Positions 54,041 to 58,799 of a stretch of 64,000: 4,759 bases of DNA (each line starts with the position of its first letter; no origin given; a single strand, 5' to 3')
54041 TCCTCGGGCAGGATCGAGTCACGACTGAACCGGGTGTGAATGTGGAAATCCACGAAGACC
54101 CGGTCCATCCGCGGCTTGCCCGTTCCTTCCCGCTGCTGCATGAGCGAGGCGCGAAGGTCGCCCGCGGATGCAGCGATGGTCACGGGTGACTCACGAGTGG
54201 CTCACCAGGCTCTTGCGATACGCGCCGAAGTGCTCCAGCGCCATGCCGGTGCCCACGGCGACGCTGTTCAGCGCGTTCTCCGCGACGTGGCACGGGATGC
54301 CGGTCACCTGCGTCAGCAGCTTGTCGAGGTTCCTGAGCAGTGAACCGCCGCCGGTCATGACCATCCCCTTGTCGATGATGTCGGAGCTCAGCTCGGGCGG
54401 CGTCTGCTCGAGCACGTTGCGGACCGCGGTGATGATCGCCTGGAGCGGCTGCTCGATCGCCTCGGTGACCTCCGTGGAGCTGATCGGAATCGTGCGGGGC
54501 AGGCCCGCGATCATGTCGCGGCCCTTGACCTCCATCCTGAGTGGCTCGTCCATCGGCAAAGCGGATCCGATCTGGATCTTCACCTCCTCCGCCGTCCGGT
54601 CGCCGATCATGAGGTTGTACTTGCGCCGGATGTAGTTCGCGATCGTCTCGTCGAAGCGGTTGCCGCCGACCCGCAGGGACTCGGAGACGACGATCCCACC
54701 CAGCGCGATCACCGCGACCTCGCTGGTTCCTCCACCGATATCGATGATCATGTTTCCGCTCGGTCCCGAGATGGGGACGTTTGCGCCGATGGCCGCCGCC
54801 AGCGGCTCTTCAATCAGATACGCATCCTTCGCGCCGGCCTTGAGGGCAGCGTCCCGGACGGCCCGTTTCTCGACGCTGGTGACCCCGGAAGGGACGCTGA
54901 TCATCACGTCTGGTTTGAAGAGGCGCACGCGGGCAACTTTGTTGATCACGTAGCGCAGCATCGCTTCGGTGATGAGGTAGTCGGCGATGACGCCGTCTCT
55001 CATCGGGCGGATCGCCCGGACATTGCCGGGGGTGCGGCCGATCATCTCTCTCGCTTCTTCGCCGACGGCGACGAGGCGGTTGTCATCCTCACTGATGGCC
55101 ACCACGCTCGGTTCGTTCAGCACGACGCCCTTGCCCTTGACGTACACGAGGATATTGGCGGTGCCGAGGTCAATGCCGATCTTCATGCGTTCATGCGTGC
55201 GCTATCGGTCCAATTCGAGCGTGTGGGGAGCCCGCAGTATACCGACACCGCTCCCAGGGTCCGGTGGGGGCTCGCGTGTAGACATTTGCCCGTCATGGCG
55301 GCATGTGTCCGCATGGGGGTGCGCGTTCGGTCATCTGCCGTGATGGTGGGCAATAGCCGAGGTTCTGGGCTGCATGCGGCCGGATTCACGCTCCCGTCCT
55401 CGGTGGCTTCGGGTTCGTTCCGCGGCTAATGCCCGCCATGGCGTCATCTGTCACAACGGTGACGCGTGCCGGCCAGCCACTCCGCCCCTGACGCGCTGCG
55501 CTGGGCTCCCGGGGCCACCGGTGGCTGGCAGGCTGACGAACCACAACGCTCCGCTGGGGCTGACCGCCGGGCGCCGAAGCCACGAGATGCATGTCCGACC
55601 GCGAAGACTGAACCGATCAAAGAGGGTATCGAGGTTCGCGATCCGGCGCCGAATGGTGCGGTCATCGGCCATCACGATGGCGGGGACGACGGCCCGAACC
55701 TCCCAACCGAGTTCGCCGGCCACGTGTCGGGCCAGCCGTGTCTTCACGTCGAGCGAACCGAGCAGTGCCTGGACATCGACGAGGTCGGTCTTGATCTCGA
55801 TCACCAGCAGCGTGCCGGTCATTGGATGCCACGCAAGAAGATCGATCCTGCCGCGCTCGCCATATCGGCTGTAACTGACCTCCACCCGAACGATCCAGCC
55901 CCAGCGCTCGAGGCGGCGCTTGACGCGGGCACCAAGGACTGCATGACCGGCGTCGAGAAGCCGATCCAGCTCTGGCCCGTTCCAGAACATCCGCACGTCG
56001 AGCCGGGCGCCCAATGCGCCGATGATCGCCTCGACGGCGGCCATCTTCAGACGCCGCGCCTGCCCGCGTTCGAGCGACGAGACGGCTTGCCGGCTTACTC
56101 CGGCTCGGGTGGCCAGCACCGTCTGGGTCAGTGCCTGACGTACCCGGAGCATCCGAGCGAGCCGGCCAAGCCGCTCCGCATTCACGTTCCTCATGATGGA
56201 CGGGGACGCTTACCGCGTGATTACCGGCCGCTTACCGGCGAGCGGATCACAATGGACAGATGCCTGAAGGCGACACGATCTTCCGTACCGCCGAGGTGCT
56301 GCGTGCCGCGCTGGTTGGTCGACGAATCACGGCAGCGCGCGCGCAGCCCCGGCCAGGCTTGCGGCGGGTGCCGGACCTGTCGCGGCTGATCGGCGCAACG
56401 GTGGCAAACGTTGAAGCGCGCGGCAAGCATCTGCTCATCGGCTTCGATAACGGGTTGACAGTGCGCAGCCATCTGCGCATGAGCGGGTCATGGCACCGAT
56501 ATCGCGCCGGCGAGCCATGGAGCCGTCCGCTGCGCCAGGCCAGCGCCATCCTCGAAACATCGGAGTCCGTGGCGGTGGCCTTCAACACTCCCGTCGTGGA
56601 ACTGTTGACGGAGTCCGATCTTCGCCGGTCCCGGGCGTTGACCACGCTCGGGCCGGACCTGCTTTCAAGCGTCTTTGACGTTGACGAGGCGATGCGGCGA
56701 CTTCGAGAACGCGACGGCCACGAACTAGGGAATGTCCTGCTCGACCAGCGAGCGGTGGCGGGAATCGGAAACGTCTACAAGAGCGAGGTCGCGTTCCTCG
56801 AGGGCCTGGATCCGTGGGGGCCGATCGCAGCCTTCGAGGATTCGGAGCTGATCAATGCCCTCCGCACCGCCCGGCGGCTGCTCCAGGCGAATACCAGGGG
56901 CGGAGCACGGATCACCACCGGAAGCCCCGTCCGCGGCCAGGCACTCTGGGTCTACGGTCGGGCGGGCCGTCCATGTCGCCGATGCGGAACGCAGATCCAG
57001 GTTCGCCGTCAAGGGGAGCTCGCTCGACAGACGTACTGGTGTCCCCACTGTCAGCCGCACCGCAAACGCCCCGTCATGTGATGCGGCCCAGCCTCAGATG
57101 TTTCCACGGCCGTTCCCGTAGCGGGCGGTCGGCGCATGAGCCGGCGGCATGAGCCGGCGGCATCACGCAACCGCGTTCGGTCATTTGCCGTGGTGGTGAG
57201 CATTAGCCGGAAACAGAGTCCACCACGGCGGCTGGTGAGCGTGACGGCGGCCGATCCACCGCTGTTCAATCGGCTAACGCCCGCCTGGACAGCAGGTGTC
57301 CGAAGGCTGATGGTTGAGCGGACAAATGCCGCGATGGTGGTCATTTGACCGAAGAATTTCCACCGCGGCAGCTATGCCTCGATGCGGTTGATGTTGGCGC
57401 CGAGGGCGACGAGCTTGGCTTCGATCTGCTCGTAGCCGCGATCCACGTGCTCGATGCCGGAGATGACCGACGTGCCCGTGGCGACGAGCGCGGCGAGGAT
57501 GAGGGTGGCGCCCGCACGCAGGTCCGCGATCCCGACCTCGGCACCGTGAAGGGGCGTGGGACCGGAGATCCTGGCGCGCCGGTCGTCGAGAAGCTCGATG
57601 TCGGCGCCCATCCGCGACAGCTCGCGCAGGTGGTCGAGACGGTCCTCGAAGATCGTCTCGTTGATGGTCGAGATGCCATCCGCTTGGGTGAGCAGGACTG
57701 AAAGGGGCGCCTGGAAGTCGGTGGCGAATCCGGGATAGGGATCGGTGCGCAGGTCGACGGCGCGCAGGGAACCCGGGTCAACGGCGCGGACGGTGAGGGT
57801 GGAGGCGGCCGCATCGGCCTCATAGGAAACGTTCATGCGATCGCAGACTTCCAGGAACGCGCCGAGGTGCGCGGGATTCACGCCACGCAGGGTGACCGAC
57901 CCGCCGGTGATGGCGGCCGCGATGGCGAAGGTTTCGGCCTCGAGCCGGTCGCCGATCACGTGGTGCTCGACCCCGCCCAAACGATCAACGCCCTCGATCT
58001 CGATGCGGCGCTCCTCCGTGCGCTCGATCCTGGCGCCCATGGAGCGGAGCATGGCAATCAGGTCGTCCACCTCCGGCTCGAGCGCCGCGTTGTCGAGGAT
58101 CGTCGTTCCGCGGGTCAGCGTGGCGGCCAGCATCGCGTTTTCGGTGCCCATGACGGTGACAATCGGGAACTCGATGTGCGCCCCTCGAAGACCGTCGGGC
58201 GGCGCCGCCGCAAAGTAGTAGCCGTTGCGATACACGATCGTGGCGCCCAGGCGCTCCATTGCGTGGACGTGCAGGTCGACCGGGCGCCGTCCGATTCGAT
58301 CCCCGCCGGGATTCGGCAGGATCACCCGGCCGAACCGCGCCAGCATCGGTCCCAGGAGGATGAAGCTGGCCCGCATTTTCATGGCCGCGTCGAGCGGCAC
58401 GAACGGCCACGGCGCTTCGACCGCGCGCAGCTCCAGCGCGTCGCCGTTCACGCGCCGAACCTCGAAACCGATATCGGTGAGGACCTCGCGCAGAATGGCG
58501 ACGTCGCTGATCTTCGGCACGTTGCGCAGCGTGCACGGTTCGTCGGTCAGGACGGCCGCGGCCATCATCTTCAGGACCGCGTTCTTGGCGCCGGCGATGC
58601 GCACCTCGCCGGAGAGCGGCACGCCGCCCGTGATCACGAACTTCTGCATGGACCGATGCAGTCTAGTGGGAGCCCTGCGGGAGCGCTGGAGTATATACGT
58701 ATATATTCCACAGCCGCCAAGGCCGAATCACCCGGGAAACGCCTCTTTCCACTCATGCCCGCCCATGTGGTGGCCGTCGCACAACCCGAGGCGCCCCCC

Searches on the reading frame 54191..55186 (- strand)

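Call 73: search_protein_families(library=pfam, proteins=[window:54191-55186:-], max_evalue=0.001)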
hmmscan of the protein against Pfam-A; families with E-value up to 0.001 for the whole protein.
window:54191-55186:- (331 aa): 7 families
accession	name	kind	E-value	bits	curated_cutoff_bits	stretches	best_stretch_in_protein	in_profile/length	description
PF06723.19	MreB_Mbl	-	7.6e-143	475.7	27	1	2-322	3-324/327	MreB/Mbl protein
PF00012.26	HSP70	-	7.5e-13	48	20.6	1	93-315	135-370/599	Hsp70 protein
PF14450.12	FtsA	-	2.2e-12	47.8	31.8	1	147-305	2-113/127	Cell division protein FtsA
PF00022.25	Actin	-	1.6e-08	34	27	1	26-189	31-190/410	Actin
PF25216.1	Volactin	-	9.8e-05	22.4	35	1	28-184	48-207/321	Volactin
PF06277.17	EutA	-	0.00037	19.9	27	1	147-196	147-200/475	Ethanolamine utilisation protein EutA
PF11104.14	PilM_2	-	0.00045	19.7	27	0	275-304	278-307/340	Type IV pilus assembly protein PilM;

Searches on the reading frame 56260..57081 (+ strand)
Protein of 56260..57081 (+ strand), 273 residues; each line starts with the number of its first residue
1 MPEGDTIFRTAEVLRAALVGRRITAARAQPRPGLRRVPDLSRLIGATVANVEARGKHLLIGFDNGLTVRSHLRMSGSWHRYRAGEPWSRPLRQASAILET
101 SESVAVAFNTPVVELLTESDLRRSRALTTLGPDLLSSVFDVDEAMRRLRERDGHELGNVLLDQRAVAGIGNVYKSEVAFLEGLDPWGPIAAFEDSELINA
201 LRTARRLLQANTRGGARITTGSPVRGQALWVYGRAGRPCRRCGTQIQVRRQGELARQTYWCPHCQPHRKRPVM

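Call 73: search_protein_families(library=pfam, proteins=[window:56260-57081:+], max_evalue=0.001)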
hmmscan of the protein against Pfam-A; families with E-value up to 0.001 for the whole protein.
window:56260-57081:+ (273 aa): 3 families
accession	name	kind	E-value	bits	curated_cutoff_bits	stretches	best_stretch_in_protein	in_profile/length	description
PF01149.29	Fapy_DNA_glyco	-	9.6e-16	58.9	25.5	1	1-109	1-109/117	Formamidopyrimidine-DNA glycosylase N-terminal domain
PF06831.19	H2TH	-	3.5e-13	49.8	34.7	1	130-216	1-86/93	Formamidopyrimidine-DNA glycosylase H2TH domain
PF06827.20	zf-FPG_IleRS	-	0.00033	20.9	21.3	1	238-266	3-29/30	Zinc finger found in FPG and IleRS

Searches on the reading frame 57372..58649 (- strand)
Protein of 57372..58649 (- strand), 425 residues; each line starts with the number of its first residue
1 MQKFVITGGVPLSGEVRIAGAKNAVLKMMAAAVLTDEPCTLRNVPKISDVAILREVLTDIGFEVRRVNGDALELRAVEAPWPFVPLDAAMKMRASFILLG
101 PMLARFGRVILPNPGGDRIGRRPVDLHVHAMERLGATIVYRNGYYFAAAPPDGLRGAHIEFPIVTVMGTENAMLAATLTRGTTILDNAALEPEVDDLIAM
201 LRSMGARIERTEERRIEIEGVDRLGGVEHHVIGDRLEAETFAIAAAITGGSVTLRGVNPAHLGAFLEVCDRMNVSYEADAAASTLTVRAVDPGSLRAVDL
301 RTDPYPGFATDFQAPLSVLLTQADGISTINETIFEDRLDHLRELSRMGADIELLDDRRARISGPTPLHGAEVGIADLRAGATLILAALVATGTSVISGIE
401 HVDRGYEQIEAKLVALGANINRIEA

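Call 73: search_protein_families(library=pfam, proteins=[window:57372-58649:-], max_evalue=0.001)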
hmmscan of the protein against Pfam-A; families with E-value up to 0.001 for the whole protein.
window:57372-58649:- (425 aa): 1 family
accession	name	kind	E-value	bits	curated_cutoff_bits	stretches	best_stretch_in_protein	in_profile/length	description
PF00275.25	EPSP_synthase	-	6.7e-91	305.5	22.8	1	7-413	2-417/417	EPSP synthase (3-phosphoshikimate 1-carboxyvinyltransferase)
